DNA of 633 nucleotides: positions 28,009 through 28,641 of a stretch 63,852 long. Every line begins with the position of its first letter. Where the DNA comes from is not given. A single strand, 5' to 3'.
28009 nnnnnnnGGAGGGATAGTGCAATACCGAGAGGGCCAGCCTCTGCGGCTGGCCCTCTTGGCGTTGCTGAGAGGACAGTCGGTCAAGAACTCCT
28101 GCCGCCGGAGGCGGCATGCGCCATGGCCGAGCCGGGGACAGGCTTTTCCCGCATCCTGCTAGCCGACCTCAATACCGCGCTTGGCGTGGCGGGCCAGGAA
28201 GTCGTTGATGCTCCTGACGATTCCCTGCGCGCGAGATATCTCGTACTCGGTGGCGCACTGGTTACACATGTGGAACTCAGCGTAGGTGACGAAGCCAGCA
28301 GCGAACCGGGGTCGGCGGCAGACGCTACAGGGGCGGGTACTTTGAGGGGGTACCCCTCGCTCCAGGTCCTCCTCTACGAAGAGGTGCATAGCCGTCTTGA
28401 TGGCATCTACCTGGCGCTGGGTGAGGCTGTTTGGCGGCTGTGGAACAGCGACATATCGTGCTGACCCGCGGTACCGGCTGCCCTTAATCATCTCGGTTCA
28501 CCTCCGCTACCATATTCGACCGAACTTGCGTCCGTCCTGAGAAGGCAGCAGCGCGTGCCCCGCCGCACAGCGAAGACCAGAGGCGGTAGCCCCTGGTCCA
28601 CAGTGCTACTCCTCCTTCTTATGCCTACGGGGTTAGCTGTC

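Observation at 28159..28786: ydaO-type (c-di-AMP) riboswitch candidate driving an orphan 110-aa double-CxxC protein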

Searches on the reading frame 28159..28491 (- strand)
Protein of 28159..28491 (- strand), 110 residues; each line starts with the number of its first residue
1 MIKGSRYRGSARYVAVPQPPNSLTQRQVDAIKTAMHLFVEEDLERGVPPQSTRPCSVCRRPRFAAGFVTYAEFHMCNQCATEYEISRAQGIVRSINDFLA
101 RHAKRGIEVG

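Call 6: search_protein_families(library=ncbifam, proteins=[window:28159-28491:-], max_evalue=1)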
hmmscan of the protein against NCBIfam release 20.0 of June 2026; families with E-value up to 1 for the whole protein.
window:28159-28491:- (110 aa): 0 families

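Call 7: find_homologous_proteins(query=window:28162-28491:-, max_evalue=0.01)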
Query window:28162-28491:- (110 aa): 6 proteins with E <= 0.01 among 9 candidates.
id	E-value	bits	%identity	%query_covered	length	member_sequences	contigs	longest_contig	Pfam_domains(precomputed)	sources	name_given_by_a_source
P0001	3.5e-60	219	92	99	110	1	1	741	-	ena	-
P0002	6.8e-59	215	88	99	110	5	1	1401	-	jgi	-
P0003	1.4e-53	198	84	100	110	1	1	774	-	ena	-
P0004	1.7e-52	194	82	99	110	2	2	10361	-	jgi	jgi:hypothetical protein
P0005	2.0e-48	181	77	100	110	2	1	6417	-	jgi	jgi:hypothetical protein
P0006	7.5e-33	131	60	89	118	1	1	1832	-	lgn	-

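Call 8: find_encoding_contigs(protein=P0004, flank=4000)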
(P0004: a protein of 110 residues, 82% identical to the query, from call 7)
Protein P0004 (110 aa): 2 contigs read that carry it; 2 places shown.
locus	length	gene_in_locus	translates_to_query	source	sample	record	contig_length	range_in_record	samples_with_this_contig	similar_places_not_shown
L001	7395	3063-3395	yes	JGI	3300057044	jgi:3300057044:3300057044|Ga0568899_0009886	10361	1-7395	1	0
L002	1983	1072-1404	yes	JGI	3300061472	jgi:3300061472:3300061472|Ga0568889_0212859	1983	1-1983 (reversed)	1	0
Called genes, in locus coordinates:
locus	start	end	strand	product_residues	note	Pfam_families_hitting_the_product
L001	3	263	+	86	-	?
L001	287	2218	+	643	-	PF22148:Fervidolysin_NPro-like, PF00082:Peptidase_S8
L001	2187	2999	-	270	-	-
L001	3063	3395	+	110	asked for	-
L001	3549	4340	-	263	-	PF00160:Pro_isomerase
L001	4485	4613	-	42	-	-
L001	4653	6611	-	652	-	PF00724:Oxidored_FMN, PF03486:HI0933_like (faint), PF07992:Pyr_redox_2, PF00070:Pyr_redox (faint), PF00890:FAD_binding_2 (weak), PF01134:GIDA (faint), PF12831:FAD_oxidored, PF13450:NAD_binding_8 (weak)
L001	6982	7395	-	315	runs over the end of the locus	PF00005:ABC_tran, PF02463:SMC_N (faint), PF13304:AAA_21 (faint), PF08352:oligo_HPY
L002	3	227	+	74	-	?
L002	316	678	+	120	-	-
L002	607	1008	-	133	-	-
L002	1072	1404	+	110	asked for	-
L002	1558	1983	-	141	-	?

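Call 9: find_encoding_contigs(protein=P0005, flank=4000)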
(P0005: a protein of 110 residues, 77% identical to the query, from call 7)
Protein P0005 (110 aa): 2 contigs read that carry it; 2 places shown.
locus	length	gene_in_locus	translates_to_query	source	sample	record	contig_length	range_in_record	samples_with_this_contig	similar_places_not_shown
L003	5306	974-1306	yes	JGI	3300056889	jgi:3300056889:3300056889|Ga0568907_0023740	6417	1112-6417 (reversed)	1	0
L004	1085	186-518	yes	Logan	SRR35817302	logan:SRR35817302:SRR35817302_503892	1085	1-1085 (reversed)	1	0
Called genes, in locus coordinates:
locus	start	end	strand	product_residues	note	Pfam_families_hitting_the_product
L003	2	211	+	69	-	?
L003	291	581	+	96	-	-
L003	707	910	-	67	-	-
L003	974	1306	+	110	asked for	-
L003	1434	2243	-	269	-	PF00160:Pro_isomerase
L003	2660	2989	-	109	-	PF14330:DUF4387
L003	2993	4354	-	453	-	PF07287:AtuA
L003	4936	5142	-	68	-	-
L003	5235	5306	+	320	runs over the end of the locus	PF09359:VTC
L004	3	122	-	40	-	?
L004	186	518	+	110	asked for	-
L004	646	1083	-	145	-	?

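Call 10: find_encoding_contigs(protein=P0006, flank=4000)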
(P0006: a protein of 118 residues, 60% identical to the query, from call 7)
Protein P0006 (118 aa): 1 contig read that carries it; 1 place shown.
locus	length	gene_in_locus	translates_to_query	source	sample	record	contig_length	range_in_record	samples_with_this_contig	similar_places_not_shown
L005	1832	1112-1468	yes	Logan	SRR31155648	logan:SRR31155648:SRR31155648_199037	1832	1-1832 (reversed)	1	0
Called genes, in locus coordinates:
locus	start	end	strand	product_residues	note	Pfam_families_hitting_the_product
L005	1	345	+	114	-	?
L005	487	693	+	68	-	-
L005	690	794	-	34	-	-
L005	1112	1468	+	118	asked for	-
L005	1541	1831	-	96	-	?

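Call 11: find_encoding_contigs(protein=P0002, flank=4000)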
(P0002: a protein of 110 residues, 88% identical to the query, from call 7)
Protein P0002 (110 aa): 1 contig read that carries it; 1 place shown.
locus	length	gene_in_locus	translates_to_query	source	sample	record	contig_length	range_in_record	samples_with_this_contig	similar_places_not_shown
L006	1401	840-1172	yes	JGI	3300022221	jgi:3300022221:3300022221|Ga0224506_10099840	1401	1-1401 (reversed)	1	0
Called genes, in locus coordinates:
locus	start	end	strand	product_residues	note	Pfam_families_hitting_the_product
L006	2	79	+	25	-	?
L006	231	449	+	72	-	-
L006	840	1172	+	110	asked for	-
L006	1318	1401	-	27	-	?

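Call 13: find_encoding_contigs(protein=P0001, flank=4000)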
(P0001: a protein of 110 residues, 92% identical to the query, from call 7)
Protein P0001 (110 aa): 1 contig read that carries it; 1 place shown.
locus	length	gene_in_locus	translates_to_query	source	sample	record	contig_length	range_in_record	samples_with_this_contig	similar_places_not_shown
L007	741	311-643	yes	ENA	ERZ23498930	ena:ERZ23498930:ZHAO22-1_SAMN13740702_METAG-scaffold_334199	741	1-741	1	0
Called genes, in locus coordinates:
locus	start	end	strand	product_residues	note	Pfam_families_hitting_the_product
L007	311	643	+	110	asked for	-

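Call 14: find_encoding_contigs(protein=P0003, flank=4000)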
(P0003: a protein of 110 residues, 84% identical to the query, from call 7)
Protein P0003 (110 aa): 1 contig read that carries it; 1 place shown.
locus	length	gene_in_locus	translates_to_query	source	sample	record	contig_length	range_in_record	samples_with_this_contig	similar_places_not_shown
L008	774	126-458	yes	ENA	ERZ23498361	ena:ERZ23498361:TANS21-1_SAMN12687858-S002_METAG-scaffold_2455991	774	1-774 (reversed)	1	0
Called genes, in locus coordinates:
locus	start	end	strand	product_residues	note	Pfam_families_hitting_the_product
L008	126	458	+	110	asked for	-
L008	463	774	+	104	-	?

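Call 21: find_related_loci(query=A1, collection=genome_contigs, flank=3000)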
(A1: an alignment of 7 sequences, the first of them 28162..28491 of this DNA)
Query A1 (110 aa) in genome_contigs; peptide patterns used: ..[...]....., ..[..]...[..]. (x = any residue, [..] = any of these).
69 stretches matched a pattern; 1 encode a relative of the query (tblastn E <= 1e-3); 1 distinct loci.
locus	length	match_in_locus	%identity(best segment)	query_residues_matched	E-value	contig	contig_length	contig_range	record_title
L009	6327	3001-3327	80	1-109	8e-58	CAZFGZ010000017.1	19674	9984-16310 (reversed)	MAG TPA_asm: uncultured Dehalococcoidia bacterium isolate binchicken_co89_502 genome assembly, contig: NODE_4878_length_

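Call 22: search_protein_families(library=pfam, proteins=[window:28162-28491:-], max_evalue=10)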
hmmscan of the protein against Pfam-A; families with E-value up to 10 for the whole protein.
window:28162-28491:- (110 aa): 3 families
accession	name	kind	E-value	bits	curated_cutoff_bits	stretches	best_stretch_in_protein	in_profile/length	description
PF25287.1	zf-B_box_Trim66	-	0.062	13.5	27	1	53-82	3-32/35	Trim66, B-box zinc-binding domain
PF03107.22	C1_2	-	0.075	13.8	26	1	46-79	11-39/48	C1 domain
PF22601.2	RIM2a_ZnF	-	0.18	12.2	27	1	55-80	1-29/52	RIM2-alpha zinc finger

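Call 26: search_protein_representatives(alignment_id=A1)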
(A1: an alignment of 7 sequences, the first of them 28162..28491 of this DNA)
Query: 7 sequences, 110 profile positions. Proteins with E-value up to 0.001 (for the whole library): 201; up to 1e-10: 155; up to 1e-30: 1. The best 150 are listed.
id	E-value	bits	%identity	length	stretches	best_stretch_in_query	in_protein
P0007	1.8e-49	182.6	-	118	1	1-106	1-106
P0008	1.9e-25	105.3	-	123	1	17-106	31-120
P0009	1.6e-24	102.3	-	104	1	15-105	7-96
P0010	8.3e-24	100.0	-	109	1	23-104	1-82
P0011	8.3e-24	100.0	-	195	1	13-102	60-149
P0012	9.5e-24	99.8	-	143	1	21-107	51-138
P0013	1.7e-23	99.0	-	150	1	14-107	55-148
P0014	2.1e-23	98.7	-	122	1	18-105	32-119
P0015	3.3e-23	98.1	-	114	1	15-105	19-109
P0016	3.4e-23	98.0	-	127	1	8-105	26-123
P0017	5.2e-23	97.5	-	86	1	25-102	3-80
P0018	7.8e-23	96.9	-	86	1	23-106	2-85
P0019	1.4e-22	96.1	-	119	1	15-102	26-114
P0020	1.8e-22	95.7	-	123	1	5-101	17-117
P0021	2.2e-22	95.5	-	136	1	12-101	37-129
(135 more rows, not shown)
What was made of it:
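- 28159..28491 (-): 110-aa gene for a small four-cysteine (C-x2-C-x17-C-x2-C) protein of an unnamed family. Six close homologs (call 7) and 201 cluster representatives at E <= 1e-3 (call 26).
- The profile search finds 155 representatives at E <= 1e-10 (call 26).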

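Call 28: predict_structure(alignment_id=A1)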
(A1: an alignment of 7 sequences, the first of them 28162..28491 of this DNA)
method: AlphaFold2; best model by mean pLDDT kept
length: 110 residues; sequences in the alignment: 7
mean_pLDDT: 69.8   pTM: 0.63
mean pLDDT of the five models: 69.8, 69.2, 69.2, 68.6, 51.8
residues with pLDDT >= 90: 1; 70-90: 67; 50-70: 19; < 50: 23
segments of 3 or more residues with pLDDT < 50: 1-18, 106-110
pLDDT, mean of each block of 10 residues (from residue 1): 40 42 81 81 67 76 68 83 87 87 55
secondary structure, 60 per line:
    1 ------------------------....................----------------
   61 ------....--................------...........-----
elements in order: H25-44 E67-70 E73-76 H77-88 H95-105

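Call 30: find_related_loci(query=A2, collection=metagenome_contigs, flank=1500)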
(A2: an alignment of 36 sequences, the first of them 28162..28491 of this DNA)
Query A2 (110 aa) in metagenome_contigs; peptide patterns used: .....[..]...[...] (x = any residue, [..] = any of these).
167 stretches matched a pattern; 118 encode a relative of the query (tblastn E <= 1e-3); the best 80 are kept; 80 distinct loci.
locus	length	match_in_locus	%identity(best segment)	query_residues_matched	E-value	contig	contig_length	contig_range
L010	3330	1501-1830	97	1-110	8e-71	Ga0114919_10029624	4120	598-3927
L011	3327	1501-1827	91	1-109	5e-65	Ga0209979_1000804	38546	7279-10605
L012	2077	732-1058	88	1-109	9e-65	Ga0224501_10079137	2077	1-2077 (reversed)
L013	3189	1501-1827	80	1-109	2e-56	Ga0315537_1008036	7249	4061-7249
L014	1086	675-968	49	17-109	7e-24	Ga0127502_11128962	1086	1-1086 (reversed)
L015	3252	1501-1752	49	23-106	2e-23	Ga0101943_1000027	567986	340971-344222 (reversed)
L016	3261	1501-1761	49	23-108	4e-22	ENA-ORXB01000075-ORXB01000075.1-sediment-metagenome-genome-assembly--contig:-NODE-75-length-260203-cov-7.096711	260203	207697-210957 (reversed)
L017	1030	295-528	47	22-99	3e-22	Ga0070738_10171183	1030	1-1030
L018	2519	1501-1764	46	6-99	8e-22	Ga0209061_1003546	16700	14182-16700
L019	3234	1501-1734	47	22-99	1e-21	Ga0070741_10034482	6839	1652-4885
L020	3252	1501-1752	48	23-106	1e-21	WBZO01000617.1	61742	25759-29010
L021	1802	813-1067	44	21-105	2e-21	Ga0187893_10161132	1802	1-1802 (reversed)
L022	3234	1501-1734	45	22-99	3e-21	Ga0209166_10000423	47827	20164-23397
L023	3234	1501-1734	47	22-99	5e-21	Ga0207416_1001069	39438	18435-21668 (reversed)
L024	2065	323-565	43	19-99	1e-20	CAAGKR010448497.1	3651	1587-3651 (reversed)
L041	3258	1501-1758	33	14-99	8e-15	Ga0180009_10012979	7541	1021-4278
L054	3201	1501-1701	34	41-107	9e-12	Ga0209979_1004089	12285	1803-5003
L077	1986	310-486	36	41-99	2e-10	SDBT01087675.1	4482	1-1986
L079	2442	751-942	34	41-104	2e-10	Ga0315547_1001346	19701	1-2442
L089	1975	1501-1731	30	23-99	1e-9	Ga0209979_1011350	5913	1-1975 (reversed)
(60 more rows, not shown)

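Call 32: search_solved_structures(query=A2, max_evalue=10)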
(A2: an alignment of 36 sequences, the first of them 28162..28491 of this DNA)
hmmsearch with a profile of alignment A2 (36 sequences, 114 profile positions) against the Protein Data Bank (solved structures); distinct sequences matched with E-value up to 10: 15.
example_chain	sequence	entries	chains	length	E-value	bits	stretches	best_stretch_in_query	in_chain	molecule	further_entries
2d8x_A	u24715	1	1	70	0.11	15.5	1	54-80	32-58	Protein PINCH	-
3dfv_D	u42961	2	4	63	0.18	14.8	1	51-106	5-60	Trans-acting T-cell-specific transcription factor GATA-3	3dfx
1fs7_A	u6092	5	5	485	0.23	14.5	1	46-78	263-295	CYTOCHROME C NITRITE REDUCTASE | Cytochrome c-552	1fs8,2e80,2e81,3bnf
1fs9_A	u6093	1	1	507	0.26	14.3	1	46-78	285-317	CYTOCHROME C NITRITE REDUCTASE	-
6hpr_A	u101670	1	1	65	0.27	14.3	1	50-82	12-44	Baculoviral IAP repeat-containing protein 2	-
3bng_A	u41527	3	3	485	0.59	13.2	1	46-78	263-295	Cytochrome c-552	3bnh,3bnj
2gat_A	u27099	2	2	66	0.79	12.8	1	54-109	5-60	ERYTHROID TRANSCRIPTION FACTOR GATA-1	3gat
4ntd_A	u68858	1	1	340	1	12.4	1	19-51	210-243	Thioredoxin reductase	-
8v32_J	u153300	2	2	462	1.2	12.2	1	50-74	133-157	TnsD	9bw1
1qdb_A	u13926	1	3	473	1.3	12.1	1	46-76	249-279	CYTOCHROME C NITRITE REDUCTASE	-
3eb5_A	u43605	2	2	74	1.7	11.7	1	50-82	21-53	Baculoviral IAP repeat-containing protein 3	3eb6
4hc7_A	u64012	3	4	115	2.3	11.3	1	50-105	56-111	Trans-acting T-cell-specific transcription factor GATA-3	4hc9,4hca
2cup_A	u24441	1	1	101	2.6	11.1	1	53-93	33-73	Skeletal muscle LIM-protein 1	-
9vno_A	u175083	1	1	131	5.6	10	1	48-74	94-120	PHD finger protein EHD3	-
3vd6_C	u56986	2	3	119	8.4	9.5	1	48-108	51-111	Erythroid transcription factor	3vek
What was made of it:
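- On GATA-type zinc finger (PF00320): PDB profile search: GATA-3 E 0.18, GATA-1 E 0.79 (call 32).
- Closest known: GATA-type and other treble-clef C4 zinc fingers. Same: GATA-3 and GATA-1 are among the top PDB sequence hits and align over about 56 residues (call 32).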

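Call 33: search_protein_families(library=pfam, alignment_id=A2, max_evalue=0.1)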
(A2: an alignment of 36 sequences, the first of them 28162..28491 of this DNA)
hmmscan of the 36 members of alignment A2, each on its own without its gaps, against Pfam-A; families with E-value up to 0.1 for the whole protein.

A. member 1, window:28162-28491:- (110 aa): 2 families
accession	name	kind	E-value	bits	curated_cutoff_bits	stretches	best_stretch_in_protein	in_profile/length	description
PF25287.1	zf-B_box_Trim66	-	0.062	13.5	27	1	53-82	3-32/35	Trim66, B-box zinc-binding domain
PF03107.22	C1_2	-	0.075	13.8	26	0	46-79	11-39/48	C1 domain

B. families by the number of members that match (of 36 scanned): 21 families
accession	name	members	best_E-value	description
PF10080.14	FtrD-like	9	0.00071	Membrane iron-sulfur containing protein FtrD-like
PF07191.17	Zn_ribbon_6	4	0.0025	Double zinc ribbon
PF25206.1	DUF7836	4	0.0075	Domain of unknown function (DUF7836)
PF25287.1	zf-B_box_Trim66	3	0.0019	Trim66, B-box zinc-binding domain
PF13920.12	zf-C3HC4_3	3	0.032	Zinc finger, C3HC4 type (RING finger)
PF24734.1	DUF7685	2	0.0042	Domain of unknown function (DUF7685)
PF13717.11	Zn_ribbon_4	2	0.006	zinc-ribbon domain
PF22181.1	TarS_linker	2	0.021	Glycosyl transferase TarS linker domain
PF18574.7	zf_C2HC_14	1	0.003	C2HC Zing finger domain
PF03110.19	SBP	1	0.0033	SBP domain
PF23903.1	Phage_zn_bind_2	1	0.007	Phage zinc binding domain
PF20120.5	DUF6510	1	0.0082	Family of unknown function (DUF6510)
PF00320.33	GATA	1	0.013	GATA zinc finger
PF01363.27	FYVE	1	0.015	FYVE zinc finger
PF23546.1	Zn_ribbon_TOP3B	1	0.048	DNA topoisomerase 3-beta zinc ribbon domain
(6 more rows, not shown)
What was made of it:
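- On GATA-type zinc finger (PF00320): Pfam GATA matches 1 of 36 members at E 0.013 (call 33).
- Tried and rejected: Pfam, NCBIfam and a PDB sequence-profile search gave nothing significant (calls 6, 22, 32, 33).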

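Call 39: predict_structure(alignment_id=A2)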
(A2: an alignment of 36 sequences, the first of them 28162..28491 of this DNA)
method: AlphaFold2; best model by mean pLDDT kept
length: 110 residues; sequences in the alignment: 36
mean_pLDDT: 84.6   pTM: 0.71
mean pLDDT of the five models: 84.6, 84.0, 83.9, 82.8, 82.5
residues with pLDDT >= 90: 78; 70-90: 5; 50-70: 11; < 50: 16
segments of 3 or more residues with pLDDT < 50: 1-4, 6-9, 15-17, 108-110
pLDDT, mean of each block of 10 residues (from residue 1): 48 50 91 98 98 97 98 97 96 94 64
secondary structure, 60 per line:
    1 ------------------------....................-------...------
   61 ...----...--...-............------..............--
elements in order: H25-44 E52-54 E61-63 E68-70 E73-75 H77-88 H95-108
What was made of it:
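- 28159..28491 (-): AlphaFold2 pLDDT is above 94 for residues 21-100 (call 39).
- The model has mean pLDDT 84.6, and above 94 for residues 21-100 (call 39).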

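Call 42: fold_search(model_id=the predicted structure, library=pdb)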
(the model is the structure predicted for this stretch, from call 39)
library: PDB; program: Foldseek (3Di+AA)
matches with E <= 10: 40; with E <= 0.001: 0
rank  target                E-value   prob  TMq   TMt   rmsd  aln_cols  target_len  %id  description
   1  9y6s_4L               9.0e-01  0.25  0.21  0.18  10.5        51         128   16  96-nm repeat of the Leishmania tarentolae doublet microtubule (released 2025-12-17)
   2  1b8t_MODEL_1_A        2.1e+00  0.44  0.26  0.15   1.4        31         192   16  SOLUTION STRUCTURE OF THE CHICKEN CRP1 (released 1999-05-06)
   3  3fc3_A                2.5e+00  0.10  0.29  0.19   7.0        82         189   13  Crystal structure of the beta-beta-alpha-Me type II restriction endonuclease Hpy99I (released 2009-03-31)
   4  4hc7_A                3.1e+00  0.11  0.28  0.28  15.0        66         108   14  Crystal structure of the full DNA binding domain of GATA3-complex 2 (released 2012-12-05)
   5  9v29_sB               3.7e+00  0.08  0.28  0.32  11.8        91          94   15  Cryo- EM structure of small subunit (body) of 75S ribosome with A/P- & P/E- tRNAs from Entamoeba histolytica bound to (released 2025-10-08)
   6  5a2q_a                4.0e+00  0.13  0.27  0.29   6.4        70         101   11  Structure of the HCV IRES bound to the human ribosome (released 2015-07-15)
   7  4l71_Y5               4.0e+00  0.02  0.15  0.24  14.9        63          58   17  Crystal Structure of Frameshift Suppressor tRNA SufA6 Bound to Codon CCC-A on the Ribosome (released 2014-08-06)
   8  5aj0_Ba               4.2e+00  0.14  0.26  0.29   4.0        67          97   13  Cryo electron microscopy of actively translating human polysomes (POST state). (released 2015-05-20)
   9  9e5c_0q               4.2e+00  0.10  0.24  0.27   9.5        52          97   19  Cryo-EM structure of 96 nm repeat of microtubule doublet from T. brucei flagellum (released 2025-03-12)
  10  1cyq_A                4.2e+00  0.06  0.23  0.17   8.5        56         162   14  INTRON ENCODED HOMING ENDONUCLEASE I-PPOI (H98A)/DNA HOMING SITE COMPLEX (released 1999-11-19)
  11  8j6z_K                4.2e+00  0.03  0.19  0.24  11.6        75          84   13  Cryo-EM structure of the Arabidopsis thaliana photosystem I(PSI-LHCII-ST2) (released 2023-11-15)
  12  6nr8_2                5.1e+00  0.03  0.22  0.23  11.6        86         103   13  hTRiC-hPFD Class6 (released 2019-06-19)
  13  8eo7_B                5.5e+00  0.07  0.26  0.13   7.4        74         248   15  Crystal structure of metagenomic beta-lactamase LRA-5 Y69Q/V166E mutant at 2.15 Angstrom resolution (released 2023-10-04)
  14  5e7k_N8               5.5e+00  0.02  0.14  0.25  13.9        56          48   16  Structure of T. thermophilus 70S ribosome complex with mRNA and cognate tRNALys in the A-site (released 2016-01-27)
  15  9v1j_sB               5.8e+00  0.09  0.27  0.29   8.9        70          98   11  Cryo- EM structure of small subunit (body) of 75S ribosome with P- tRNA from Entamoeba histolytica (released 2025-10-08)
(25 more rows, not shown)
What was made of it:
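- On GATA-type zinc finger (PF00320): Foldseek gives 4hc7 at E 3.1, TM 0.28 (call 42).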

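Call 45: search_protein_families(library=pfam, proteins=[L079:994-2442:+], max_evalue=0.01)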
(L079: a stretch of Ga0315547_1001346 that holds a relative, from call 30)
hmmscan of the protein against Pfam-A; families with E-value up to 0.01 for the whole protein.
L079:994-2442:+ (483 aa): 4 families
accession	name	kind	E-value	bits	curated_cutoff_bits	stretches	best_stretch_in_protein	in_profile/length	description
PF04539.22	Sigma70_r3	-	1.3e-23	83.4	25.3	1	347-420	2-75/78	Sigma-70 region 3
PF04542.20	Sigma70_r2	-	3.7e-22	78.3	24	1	267-337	1-71/71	Sigma-70 region 2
PF04545.22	Sigma70_r4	-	4.5e-17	61.7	24.1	1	435-483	1-45/50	Sigma-70, region 4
PF00140.25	Sigma70_r1_2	-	1.2e-11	44.8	22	1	80-110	1-31/34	Sigma-70 factor, region 1.2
